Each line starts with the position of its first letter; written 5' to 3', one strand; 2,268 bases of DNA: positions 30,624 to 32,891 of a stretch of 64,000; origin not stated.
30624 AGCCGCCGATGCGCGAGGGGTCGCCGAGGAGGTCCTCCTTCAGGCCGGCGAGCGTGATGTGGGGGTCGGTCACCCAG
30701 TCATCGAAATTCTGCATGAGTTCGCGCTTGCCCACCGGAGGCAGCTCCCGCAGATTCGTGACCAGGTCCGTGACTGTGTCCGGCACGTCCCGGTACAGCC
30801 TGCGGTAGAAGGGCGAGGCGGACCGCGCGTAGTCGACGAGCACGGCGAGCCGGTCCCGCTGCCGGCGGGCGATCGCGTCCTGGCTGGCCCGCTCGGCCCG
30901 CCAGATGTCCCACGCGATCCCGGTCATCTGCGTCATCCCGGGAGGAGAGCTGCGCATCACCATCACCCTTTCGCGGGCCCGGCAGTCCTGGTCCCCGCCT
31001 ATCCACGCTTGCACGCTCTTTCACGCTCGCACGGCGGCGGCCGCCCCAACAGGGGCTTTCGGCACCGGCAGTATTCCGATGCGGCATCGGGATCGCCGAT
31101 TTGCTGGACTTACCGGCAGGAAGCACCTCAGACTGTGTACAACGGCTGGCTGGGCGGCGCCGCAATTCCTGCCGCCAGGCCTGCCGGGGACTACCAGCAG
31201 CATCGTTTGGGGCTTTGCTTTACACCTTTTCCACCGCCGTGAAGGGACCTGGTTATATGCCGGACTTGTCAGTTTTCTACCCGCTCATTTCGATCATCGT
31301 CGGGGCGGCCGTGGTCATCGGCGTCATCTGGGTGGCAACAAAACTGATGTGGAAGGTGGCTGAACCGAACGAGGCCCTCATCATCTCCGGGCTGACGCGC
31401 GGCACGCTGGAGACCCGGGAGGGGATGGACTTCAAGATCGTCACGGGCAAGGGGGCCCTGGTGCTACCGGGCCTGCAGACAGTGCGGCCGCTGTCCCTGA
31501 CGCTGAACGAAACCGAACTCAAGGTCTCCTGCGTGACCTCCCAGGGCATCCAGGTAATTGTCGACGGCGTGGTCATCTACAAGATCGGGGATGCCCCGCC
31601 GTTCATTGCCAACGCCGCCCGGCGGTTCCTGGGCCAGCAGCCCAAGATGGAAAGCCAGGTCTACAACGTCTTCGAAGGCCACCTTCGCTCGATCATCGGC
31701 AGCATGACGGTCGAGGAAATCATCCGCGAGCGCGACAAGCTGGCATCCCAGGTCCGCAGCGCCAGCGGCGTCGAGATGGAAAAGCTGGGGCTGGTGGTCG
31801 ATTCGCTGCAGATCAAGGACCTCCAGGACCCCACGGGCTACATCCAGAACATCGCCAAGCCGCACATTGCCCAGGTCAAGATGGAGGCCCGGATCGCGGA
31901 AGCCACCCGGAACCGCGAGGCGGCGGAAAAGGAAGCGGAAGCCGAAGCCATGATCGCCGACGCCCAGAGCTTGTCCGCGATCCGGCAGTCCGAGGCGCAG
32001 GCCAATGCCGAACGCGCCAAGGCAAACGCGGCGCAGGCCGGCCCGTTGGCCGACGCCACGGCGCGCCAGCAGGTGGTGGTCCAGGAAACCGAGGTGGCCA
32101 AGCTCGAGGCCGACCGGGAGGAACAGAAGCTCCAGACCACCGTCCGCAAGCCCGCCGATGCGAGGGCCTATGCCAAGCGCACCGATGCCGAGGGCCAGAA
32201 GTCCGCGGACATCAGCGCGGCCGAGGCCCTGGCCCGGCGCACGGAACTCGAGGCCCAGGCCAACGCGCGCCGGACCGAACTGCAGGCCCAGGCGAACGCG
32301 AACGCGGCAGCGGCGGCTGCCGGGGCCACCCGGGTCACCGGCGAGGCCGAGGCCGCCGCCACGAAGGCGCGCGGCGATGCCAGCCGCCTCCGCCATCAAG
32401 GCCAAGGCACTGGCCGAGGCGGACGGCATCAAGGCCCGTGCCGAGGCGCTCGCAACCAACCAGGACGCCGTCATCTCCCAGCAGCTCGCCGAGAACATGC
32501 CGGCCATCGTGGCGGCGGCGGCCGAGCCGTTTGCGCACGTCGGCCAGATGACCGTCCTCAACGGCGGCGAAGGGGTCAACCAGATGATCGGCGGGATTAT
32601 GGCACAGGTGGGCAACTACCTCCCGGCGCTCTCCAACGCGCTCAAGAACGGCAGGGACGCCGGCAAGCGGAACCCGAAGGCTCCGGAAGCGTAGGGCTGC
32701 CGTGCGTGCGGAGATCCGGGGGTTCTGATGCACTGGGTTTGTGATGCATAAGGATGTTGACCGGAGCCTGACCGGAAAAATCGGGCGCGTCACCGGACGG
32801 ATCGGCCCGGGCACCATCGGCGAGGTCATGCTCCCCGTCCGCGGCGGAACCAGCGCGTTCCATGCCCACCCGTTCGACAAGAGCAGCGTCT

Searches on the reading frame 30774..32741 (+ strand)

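Call 32: search_protein_families(library=pfam, proteins=[window:30774-32741:+], max_evalue=0.001)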
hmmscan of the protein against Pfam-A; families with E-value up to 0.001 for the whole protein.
window:30774-32741:+ (656 aa): 1 family
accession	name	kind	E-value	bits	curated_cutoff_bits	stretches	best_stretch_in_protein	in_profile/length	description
PF01145.31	Band_7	-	2.8e-29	102.9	23.6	1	195-379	2-174/176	SPFH domain / Band 7 family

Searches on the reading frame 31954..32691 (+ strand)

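Call 32: search_protein_families(library=pfam, proteins=[window:31954-32691:+], max_evalue=0.001)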
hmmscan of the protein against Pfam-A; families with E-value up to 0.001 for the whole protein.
window:31954-32691:+ (246 aa): 1 family
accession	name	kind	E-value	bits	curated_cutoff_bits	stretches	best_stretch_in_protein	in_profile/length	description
PF15975.10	Flot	-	1.9e-11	44.6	27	1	139-214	7-88/124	Flotillin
